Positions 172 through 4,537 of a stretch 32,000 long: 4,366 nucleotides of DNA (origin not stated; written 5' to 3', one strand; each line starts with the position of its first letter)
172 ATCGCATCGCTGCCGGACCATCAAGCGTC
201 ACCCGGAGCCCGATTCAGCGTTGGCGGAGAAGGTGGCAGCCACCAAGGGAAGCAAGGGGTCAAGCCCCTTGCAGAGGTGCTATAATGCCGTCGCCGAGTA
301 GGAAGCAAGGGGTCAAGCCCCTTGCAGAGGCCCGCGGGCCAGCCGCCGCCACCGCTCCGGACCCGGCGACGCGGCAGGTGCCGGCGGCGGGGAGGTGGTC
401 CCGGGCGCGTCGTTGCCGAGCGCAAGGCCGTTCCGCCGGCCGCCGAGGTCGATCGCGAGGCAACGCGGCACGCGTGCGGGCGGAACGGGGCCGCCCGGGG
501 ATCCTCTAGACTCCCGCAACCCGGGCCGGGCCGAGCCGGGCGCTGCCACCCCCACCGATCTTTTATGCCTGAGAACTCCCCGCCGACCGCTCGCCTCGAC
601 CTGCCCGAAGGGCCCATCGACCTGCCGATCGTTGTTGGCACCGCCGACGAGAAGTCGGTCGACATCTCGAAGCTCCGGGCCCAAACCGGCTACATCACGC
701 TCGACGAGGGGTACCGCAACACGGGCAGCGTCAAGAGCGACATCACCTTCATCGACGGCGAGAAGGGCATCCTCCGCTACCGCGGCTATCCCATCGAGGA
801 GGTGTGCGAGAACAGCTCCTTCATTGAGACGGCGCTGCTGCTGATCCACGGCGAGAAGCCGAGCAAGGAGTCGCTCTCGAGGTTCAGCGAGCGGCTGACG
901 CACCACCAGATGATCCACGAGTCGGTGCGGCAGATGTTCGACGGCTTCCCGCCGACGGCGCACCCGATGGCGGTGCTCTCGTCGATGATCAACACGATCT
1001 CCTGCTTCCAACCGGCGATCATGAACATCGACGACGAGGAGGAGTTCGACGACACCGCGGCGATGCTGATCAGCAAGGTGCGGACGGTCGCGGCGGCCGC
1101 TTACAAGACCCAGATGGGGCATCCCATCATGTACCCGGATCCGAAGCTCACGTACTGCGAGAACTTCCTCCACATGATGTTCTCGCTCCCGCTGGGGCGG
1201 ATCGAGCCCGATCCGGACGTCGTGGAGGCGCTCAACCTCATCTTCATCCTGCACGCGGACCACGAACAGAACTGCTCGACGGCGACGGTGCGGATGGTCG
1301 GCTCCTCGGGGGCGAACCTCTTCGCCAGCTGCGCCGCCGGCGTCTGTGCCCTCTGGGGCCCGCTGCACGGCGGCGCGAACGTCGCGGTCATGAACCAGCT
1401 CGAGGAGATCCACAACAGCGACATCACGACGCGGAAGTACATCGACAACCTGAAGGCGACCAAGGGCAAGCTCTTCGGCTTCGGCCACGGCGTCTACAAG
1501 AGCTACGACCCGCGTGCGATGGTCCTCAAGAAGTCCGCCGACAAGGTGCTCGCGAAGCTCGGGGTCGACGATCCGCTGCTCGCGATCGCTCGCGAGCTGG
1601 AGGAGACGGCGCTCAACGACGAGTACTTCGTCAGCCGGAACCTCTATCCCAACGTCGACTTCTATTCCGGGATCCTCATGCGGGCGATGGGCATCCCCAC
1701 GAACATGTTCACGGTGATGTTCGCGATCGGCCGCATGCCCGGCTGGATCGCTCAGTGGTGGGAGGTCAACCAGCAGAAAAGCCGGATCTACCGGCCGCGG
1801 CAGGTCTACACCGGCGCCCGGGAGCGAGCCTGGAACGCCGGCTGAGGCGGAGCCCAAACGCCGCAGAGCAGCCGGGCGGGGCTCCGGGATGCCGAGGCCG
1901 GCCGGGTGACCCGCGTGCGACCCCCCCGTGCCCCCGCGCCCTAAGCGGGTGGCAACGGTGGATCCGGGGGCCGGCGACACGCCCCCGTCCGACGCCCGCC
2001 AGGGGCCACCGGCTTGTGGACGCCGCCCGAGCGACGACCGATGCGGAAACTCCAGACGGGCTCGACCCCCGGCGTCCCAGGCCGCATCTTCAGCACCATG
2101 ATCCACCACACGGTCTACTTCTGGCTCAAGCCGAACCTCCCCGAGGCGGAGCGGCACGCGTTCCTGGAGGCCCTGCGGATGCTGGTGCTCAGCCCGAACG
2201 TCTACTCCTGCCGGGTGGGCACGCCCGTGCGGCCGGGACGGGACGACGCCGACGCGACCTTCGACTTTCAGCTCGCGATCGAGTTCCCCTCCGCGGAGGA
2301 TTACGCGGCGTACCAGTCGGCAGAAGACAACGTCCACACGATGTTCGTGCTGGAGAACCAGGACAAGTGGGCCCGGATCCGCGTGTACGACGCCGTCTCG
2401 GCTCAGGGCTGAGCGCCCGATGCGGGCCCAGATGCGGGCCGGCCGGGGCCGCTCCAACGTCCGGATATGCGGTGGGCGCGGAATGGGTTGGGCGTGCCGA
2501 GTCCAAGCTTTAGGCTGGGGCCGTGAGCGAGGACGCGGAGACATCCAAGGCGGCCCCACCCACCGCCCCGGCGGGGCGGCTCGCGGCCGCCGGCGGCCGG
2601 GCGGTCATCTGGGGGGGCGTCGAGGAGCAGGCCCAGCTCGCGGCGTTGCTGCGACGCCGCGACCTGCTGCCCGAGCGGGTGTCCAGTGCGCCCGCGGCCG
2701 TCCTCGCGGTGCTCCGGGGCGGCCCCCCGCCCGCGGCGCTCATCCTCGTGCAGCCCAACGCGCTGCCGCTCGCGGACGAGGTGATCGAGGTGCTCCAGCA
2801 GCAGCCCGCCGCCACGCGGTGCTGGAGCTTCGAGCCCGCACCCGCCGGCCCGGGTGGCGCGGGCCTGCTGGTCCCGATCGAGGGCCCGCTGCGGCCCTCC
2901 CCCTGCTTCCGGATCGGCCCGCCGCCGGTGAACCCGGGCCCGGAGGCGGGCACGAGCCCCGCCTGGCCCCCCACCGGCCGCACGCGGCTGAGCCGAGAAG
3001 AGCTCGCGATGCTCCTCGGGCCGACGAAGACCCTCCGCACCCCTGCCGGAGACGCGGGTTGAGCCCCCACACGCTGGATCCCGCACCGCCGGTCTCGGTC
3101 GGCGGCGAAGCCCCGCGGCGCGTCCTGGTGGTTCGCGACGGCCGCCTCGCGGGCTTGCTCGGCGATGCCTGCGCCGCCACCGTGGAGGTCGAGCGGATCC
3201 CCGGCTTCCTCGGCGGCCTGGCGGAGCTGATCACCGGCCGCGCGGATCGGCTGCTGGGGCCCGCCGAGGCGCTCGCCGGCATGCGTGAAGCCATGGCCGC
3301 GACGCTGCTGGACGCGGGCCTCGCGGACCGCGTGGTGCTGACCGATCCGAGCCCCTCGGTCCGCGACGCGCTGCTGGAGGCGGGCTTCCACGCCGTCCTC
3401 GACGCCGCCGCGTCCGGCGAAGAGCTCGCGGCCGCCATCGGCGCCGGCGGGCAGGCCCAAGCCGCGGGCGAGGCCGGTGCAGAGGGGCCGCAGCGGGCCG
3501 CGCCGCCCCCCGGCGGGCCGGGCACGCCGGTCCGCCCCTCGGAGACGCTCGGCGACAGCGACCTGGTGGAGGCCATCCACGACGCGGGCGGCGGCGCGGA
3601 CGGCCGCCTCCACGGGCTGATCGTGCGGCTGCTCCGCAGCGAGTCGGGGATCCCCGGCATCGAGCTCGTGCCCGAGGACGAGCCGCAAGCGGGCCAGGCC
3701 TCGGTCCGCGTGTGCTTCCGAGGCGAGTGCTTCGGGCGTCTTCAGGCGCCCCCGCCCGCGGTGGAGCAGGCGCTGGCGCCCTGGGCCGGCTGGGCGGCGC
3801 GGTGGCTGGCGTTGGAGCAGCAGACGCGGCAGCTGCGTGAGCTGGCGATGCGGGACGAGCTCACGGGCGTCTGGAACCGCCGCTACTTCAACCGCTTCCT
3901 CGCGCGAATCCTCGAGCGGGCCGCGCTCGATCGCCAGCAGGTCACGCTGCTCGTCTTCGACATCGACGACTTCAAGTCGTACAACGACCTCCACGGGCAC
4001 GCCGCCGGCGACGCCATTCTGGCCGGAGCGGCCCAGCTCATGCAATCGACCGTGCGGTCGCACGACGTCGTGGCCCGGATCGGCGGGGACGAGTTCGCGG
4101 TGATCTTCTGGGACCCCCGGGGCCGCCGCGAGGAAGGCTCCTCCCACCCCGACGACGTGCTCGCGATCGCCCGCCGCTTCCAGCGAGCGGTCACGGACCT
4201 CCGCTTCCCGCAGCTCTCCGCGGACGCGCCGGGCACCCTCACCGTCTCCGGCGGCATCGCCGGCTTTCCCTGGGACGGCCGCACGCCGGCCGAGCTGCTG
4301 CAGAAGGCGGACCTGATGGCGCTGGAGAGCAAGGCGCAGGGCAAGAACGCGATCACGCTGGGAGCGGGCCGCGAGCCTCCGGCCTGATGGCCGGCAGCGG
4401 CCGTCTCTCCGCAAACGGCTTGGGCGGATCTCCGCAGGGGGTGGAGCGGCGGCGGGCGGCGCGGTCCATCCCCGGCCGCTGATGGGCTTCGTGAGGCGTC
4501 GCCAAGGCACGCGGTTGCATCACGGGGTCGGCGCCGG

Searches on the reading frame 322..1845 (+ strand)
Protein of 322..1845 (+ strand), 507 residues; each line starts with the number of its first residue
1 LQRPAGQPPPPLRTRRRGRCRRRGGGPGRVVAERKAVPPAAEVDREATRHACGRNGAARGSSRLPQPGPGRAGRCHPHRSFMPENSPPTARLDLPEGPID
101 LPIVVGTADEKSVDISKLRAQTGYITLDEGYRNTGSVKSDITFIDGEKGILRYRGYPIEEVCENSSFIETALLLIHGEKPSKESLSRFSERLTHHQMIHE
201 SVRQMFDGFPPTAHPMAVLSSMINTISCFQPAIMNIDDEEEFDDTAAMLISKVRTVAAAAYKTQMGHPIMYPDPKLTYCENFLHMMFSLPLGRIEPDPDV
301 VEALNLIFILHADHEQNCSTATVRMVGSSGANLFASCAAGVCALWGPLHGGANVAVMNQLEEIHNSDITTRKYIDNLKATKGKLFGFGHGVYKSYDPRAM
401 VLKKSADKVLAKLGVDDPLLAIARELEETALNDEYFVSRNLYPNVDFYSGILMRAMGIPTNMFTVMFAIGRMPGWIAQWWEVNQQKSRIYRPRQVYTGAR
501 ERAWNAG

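Call 29: search_protein_families(library=pfam, proteins=[window:322-1845:+])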
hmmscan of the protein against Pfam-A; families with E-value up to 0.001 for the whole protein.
window:322-1845:+ (507 aa): 1 family
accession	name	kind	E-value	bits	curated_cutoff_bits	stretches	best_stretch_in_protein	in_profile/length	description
PF00285.26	Citrate_synt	-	4.8e-135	450.6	27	1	130-493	1-357/357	Citrate synthase, C-terminal domain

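Call 51: find_encoding_contigs(protein=window:565-1845:+, flank=10000, max_places=1)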
Protein window:565-1845:+ (426 aa): 3 contigs read that carry it; 1 place shown.
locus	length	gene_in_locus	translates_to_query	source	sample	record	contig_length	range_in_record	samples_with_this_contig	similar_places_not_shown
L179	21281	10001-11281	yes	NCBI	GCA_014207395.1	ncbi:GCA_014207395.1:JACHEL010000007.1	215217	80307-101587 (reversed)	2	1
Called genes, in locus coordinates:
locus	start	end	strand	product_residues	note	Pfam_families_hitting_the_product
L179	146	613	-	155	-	PF03652:RuvX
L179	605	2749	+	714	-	PF22322:DUF6973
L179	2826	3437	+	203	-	-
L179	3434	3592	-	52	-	-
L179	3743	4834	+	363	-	-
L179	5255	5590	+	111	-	-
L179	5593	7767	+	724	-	PF05593:RHS_repeat (faint)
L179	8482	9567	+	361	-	-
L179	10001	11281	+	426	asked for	PF00285:Citrate_synt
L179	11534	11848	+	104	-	PF07876:Dabb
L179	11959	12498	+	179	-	-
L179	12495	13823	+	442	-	PF00990:GGDEF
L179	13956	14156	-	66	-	PF02599:CsrA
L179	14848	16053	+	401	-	PF00009:GTP_EFTU, PF03144:GTP_EFTU_D2, PF03143:GTP_EFTU_D3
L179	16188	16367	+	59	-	PF00471:Ribosomal_L33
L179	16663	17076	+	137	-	PF00584:SecE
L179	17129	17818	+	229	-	PF02357:NusG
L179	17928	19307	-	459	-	PF01266:DAO (faint), PF02737:3HCDH_N (faint), PF03486:HI0933_like (faint), PF07992:Pyr_redox_2, PF13450:NAD_binding_8 (faint), PF00070:Pyr_redox, PF02852:Pyr_redox_dim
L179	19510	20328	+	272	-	-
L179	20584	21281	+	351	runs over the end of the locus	PF00022:Actin (faint), PF06723:MreB_Mbl, PF25229:Salactin, PF14450:FtsA (weak)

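Call 55: search_protein_families(library=pfam, proteins=[L179:3743-4834:+, L179:8482-9567:+, L179:5255-5590:+, L179:2826-3437:+, L179:605-2749:+, L179:5593-7767:+], max_evalue=1)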
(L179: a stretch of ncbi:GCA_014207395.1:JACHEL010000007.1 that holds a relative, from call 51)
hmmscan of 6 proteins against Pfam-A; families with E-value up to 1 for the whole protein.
L179:3743-4834:+ (363 aa): 2 families
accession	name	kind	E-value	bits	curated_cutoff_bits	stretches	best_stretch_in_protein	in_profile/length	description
PF01797.21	Y1_Tnp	-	0.00042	20.9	23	1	56-90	26-60/121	Transposase IS200 like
PF02061.21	Lambda_CIII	-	0.32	11.5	25.7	0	310-326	17-33/42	Lambda Phage CIII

L179:8482-9567:+ (361 aa): 2 families
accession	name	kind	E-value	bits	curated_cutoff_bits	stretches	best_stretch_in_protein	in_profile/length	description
PF01797.21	Y1_Tnp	-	9.8e-05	22.9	23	1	54-88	26-60/121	Transposase IS200 like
PF19673.4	DUF6176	-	0.17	12.3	27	1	138-194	11-65/109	Family of unknown function (DUF6176)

L179:5255-5590:+ (111 aa): 0 families

L179:2826-3437:+ (203 aa): 0 families

L179:605-2749:+ (714 aa): 2 families
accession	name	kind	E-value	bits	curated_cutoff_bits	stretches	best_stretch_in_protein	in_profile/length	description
PF22322.1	DUF6973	-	4.1e-10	39.7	27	1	551-659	8-107/124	Domain of unknown function (DUF6973)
PF05593.20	RHS_repeat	-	0.043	14.7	22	0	272-288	14-30/38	RHS Repeat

L179:5593-7767:+ (724 aa): 2 families
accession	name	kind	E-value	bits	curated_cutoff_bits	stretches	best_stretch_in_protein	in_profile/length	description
PF05593.20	RHS_repeat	-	5.4e-06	27.1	22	1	224-241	18-35/38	RHS Repeat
PF00404.24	Dockerin_1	-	0.00084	19.9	22.9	1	379-424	3-51/57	Dockerin type I domain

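Call 56: search_protein_families(library=ncbifam, proteins=[L179:3743-4834:+, L179:5255-5590:+, L179:2826-3437:+], max_evalue=1)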
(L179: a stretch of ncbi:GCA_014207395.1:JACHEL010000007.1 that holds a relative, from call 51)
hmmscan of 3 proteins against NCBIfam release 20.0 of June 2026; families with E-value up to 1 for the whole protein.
L179:3743-4834:+ (363 aa): 2 families
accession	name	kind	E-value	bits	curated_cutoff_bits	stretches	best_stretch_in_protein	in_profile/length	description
NF047646.1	REP_Tyr_transpos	equivalog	4.6e-12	46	80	2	139-210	64-142/146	REP-associated tyrosine transposase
NF033573.1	transpos_IS200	equivalog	0.15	12.3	55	0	60-88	36-64/126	IS200/IS605 family transposase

L179:5255-5590:+ (111 aa): 0 families

L179:2826-3437:+ (203 aa): 0 families

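Call 64: find_homologous_proteins(query=L179:8482-9567:+)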
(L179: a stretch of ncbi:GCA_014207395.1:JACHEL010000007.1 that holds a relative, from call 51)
Query L179:8482-9567:+ (361 aa): 42 proteins with E <= 0.001 among 8000 candidates.
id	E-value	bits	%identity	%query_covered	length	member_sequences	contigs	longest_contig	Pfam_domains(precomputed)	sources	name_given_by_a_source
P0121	1.1e-228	776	100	100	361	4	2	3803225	-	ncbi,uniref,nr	ncbi:transposase [Phycisphaera mikurensis]|uniref:Transposase IS200-like domain-containing protein n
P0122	6.3e-119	415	60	96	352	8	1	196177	-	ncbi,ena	-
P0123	3.0e-112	393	58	94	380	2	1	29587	-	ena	-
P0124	2.6e-111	390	58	97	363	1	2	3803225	-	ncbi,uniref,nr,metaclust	ncbi:transposase [Phycisphaera mikurensis]|uniref:Transposase IS200-like domain-containing protein n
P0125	2.2e-108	381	56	97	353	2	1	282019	-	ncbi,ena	-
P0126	1.7e-99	352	52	96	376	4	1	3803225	-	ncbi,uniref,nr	ncbi:hypothetical protein PSMK_30720 [Phycisphaera mikurensis NBRC 102666]|uniref:Transposase IS200-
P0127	3.2e-96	341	57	83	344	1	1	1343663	-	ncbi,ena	-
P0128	3.9e-90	321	51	98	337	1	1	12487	PF01797.22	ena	-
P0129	1.8e-84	302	58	72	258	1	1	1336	PF01797.22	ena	-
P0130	4.2e-69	252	44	97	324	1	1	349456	-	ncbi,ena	-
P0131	1.5e-68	250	43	91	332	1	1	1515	PF01797.22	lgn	-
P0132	2.6e-68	249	46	97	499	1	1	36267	PF01797.22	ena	-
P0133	3.2e-64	236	39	96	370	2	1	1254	PF01797.22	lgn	-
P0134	3.2e-64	236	47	90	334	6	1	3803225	-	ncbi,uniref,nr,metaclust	ncbi:transposase [Phycisphaera mikurensis]|uniref:Transposase IS200-like domain-containing protein n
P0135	2.6e-61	226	43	91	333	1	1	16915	PF01797.22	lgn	-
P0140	3.5e-58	216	43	95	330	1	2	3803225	-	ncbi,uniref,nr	ncbi:hypothetical protein [Phycisphaera mikurensis]|uniref:Transposase IS200-like domain-containing 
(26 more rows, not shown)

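Call 65: find_encoding_contigs(protein=P0124, flank=10000, max_places=1)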
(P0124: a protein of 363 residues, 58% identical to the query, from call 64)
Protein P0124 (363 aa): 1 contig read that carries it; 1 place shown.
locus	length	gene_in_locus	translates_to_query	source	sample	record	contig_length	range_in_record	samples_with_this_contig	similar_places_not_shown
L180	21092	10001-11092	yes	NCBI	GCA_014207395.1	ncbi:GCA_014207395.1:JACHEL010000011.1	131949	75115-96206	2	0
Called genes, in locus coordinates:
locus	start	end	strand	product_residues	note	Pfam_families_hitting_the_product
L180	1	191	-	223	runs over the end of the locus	PF00510:COX3 (weak)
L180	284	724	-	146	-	PF03626:COX4_pro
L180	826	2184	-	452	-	PF00510:COX3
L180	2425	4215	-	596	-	PF00115:COX1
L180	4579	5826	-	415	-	PF00116:COX2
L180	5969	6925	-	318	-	-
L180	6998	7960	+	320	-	-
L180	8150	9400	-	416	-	PF01960:ArgJ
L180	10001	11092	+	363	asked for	-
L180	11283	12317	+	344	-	PF01116:F_bP_aldolase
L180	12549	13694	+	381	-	PF25270:Khk, PF00294:PfkB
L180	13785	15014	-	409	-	PF01261:AP_endonuc_2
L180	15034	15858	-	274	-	PF08220:HTH_DeoR, PF08279:HTH_11 (weak), PF25213:HVO_A0261_N (weak), PF00455:DeoRC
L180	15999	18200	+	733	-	PF00596:Aldolase_II, PF00106:adh_short, PF08659:KR (weak), PF13561:adh_short_C2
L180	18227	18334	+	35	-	-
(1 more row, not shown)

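Call 66: find_encoding_contigs(protein=P0126, flank=10000, max_places=1)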
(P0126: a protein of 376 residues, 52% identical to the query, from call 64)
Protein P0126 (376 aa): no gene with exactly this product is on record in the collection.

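Call 67: find_encoding_contigs(protein=P0134, flank=10000, max_places=1)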
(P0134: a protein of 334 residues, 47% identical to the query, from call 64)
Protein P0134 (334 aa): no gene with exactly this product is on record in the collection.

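Call 68: find_encoding_contigs(protein=P0140, flank=10000, max_places=1)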
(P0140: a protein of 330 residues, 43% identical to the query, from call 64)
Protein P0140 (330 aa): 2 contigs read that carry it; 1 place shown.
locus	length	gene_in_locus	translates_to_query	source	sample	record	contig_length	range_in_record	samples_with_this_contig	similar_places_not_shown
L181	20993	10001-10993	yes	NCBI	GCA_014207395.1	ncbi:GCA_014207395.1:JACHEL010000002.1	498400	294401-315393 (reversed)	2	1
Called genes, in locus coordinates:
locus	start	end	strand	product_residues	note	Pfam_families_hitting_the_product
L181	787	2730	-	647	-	PF05977:MFS_3, PF07690:MFS_1, PF01553:Acyltransferase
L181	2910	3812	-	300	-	PF02649:GCHY-1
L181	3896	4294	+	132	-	PF00903:Glyoxalase, PF12681:Glyoxalase_2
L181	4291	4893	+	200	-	PF01923:Cob_adeno_trans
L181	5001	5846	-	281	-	-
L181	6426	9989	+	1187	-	PF00580:UvrD-helicase (faint), PF13086:AAA_11, PF13245:AAA_19, PF13401:AAA_22 (faint), PF13604:AAA_30 (weak), PF01443:Viral_helicase1 (faint), PF13087:AAA_12, PF13538:UvrD_C_2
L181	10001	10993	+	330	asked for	-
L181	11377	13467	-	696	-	PF02824:TGS, PF07973:tRNA_SAD, PF00587:tRNA-synt_2b, PF03129:HGTP_anticodon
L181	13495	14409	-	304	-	PF12728:HTH_17 (weak), PF02607:B12-binding_2 (faint)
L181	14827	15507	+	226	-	PF02390:Methyltransf_4, PF08241:Methyltransf_11 (faint), PF08242:Methyltransf_12 (faint), PF13649:Methyltransf_25 (weak), PF13847:Methyltransf_31 (weak)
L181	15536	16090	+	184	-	PF14343:PrcB_C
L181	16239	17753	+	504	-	PF00224:PK, PF02887:PK_C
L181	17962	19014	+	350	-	PF04616:Glyco_hydro_43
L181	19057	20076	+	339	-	PF08240:ADH_N, PF16912:Glu_dehyd_C, PF00107:ADH_zinc_N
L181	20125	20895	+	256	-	PF00106:adh_short, PF08659:KR, PF13561:adh_short_C2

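Call 88: search_solved_structures(query=L179:8482-9567:+, max_evalue=1, show_alignments=1)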
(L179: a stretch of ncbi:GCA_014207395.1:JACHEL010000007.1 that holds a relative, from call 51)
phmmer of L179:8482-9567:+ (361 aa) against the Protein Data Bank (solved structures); distinct sequences matched with E-value up to 1: 1.
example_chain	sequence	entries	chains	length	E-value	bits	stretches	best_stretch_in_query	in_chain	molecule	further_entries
8up5_P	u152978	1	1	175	0.34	13.5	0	105-138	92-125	KEOPS complex subunit Pcc1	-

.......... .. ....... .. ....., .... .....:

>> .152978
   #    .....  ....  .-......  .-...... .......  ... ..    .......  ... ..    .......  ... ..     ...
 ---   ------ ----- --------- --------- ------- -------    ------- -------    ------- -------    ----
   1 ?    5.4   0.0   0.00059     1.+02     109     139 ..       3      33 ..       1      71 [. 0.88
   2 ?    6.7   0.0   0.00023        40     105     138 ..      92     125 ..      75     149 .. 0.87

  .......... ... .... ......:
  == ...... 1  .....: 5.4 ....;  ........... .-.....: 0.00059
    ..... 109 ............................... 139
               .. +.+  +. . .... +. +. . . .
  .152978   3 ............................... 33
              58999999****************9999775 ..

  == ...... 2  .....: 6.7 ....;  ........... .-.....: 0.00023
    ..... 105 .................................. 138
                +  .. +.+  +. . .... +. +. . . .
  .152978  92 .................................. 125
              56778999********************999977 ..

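Call 104: predict_structure(alignment_id=A6)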
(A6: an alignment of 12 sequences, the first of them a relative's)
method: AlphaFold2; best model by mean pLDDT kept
length: 361 residues; sequences in the alignment: 12
mean_pLDDT: 74.8   pTM: 0.75
mean pLDDT of the five models: 74.8, 73.8, 72.1, 72.0, 69.1
residues with pLDDT >= 90: 115; 70-90: 132; 50-70: 44; < 50: 70
segments of 3 or more residues with pLDDT < 50: 1-7, 28-47, 220-257, 357-361
pLDDT, mean of each block of 10 residues (from residue 1): 47 90 68 41 46 83 95 84 93 96 96 90 97 98 96 91 84 90 93 79 60 55 33 32 31 44 84 78 76 84 86 72 74 88 87 55 31
secondary structure, 60 per line:
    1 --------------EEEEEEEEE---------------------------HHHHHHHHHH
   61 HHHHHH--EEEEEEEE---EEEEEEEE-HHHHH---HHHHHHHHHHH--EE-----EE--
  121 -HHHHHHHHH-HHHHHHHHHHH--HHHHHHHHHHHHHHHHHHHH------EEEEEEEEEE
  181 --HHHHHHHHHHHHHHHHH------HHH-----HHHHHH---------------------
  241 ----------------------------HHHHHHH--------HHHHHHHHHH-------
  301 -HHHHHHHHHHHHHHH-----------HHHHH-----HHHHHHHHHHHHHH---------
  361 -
elements in order: E15-23 H51-66 E69-76 E80-87 H89-93 H97-107 H122-130 H132-142 H145-164 E171-180 H183-199 H214-219 H269-275 H284-293 H302-316 H328-332 H338-351

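Call 106: fold_search(model_id=the predicted structure, library=pdb)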
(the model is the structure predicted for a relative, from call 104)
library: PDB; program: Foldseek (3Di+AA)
matches with E <= 10: 501; with E <= 0.001: 6
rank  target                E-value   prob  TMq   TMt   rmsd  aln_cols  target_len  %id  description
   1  4er8_A                4.6e-04  1.00  0.29  0.62   5.9       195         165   10  Structure of the REP associates tyrosine transposase bound to a REP hairpin (released 2012-08-15)
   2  2xo6_D                6.0e-04  1.00  0.23  0.59   6.8       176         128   15  DEINOCOCCUS RADIODURANS ISDRA2 TRANSPOSASE Y132F MUTANT COMPLEXED WITH LEFT END RECOGNITION AND CLEAVAGE SITE (released 2010-10-13)
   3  2xm3_A                6.3e-04  1.00  0.23  0.61   7.2       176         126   15  Deinococcus radiodurans ISDra2 Transposase Left end DNA complex (released 2010-10-13)
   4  2xma_B                7.3e-04  1.00  0.24  0.58   6.2       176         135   15  DEINOCOCCUS RADIODURANS ISDRA2 TRANSPOSASE RIGHT END DNA COMPLEX (released 2010-10-13)
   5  2xo6_A                9.5e-04  1.00  0.24  0.59   6.4       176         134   14  DEINOCOCCUS RADIODURANS ISDRA2 TRANSPOSASE Y132F MUTANT COMPLEXED WITH LEFT END RECOGNITION AND CLEAVAGE SITE (released 2010-10-13)
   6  2xqc_D                9.5e-04  1.00  0.24  0.60   6.2       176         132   15  DEINOCOCCUS RADIODURANS ISDRA2 TRANSPOSASE COMPLEXED WITH LEFT END RECOGNITION AND CLEAVAGE SITE AND ZN (released 2010-10-13)
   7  2xma_A                1.2e-03  1.00  0.24  0.57   5.9       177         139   15  DEINOCOCCUS RADIODURANS ISDRA2 TRANSPOSASE RIGHT END DNA COMPLEX (released 2010-10-13)
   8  2f4f_A                1.4e-03  1.00  0.21  0.55  12.1       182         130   12  Crystal structure of IS200 transposase (released 2005-12-13)
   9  2a6m_A                1.4e-03  1.00  0.23  0.61   7.0       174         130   12  Crystal Structure of the ISHp608 Transposase (released 2005-10-25)
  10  2xm3_D                1.4e-03  1.00  0.24  0.62   5.9       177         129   15  Deinococcus radiodurans ISDra2 Transposase Left end DNA complex (released 2010-10-13)
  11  2xma_E                1.4e-03  1.00  0.24  0.55   6.2       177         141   16  DEINOCOCCUS RADIODURANS ISDRA2 TRANSPOSASE RIGHT END DNA COMPLEX (released 2010-10-13)
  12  2vju_A                1.5e-03  1.00  0.24  0.63   4.3       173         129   12  Crystal structure of the IS608 transposase in complex with the complete Right end 35-mer DNA and manganese (released 2008-02-19)
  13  2xm3_B                1.5e-03  1.00  0.23  0.59   6.7       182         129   15  Deinococcus radiodurans ISDra2 Transposase Left end DNA complex (released 2010-10-13)
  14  2vjv_A                1.6e-03  1.00  0.24  0.64   3.9       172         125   13  Crystal structure of the IS608 transposase in complex with left end 26-mer DNA hairpin and a 6-mer DNA representing th (released 2008-02-19)
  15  2xm3_C                1.8e-03  1.00  0.22  0.55   9.7       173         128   14  Deinococcus radiodurans ISDra2 Transposase Left end DNA complex (released 2010-10-13)
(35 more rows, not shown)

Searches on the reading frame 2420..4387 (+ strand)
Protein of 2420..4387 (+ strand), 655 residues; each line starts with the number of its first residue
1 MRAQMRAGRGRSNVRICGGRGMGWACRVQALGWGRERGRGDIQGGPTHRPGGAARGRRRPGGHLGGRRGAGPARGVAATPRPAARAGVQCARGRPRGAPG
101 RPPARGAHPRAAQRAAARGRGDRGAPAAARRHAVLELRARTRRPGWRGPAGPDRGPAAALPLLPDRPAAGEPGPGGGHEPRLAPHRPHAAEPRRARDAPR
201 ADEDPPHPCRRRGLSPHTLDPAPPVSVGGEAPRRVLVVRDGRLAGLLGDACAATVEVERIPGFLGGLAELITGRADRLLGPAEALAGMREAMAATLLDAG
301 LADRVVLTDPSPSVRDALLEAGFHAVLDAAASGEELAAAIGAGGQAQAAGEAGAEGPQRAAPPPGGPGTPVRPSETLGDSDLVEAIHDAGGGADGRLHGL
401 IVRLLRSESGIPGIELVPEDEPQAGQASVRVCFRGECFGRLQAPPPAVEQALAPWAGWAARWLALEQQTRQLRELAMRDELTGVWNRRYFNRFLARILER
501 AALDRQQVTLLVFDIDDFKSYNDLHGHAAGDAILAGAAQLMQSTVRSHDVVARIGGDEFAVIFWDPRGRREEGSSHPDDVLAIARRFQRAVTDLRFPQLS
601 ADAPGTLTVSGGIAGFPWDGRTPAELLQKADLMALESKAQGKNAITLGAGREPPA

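Call 29: search_protein_families(library=pfam, proteins=[window:2420-4387:+])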
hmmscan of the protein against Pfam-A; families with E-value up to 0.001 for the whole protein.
window:2420-4387:+ (655 aa): 1 family
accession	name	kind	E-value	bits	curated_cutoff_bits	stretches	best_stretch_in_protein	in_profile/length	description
PF00990.26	GGDEF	-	2.5e-37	128.6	23.8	1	476-643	1-160/161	Diguanylate cyclase, GGDEF domain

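Call 47: find_encoding_contigs(protein=window:2420-4387:+, flank=10000, max_places=2)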
Protein window:2420-4387:+ (655 aa): no gene with exactly this product is on record in the collection.
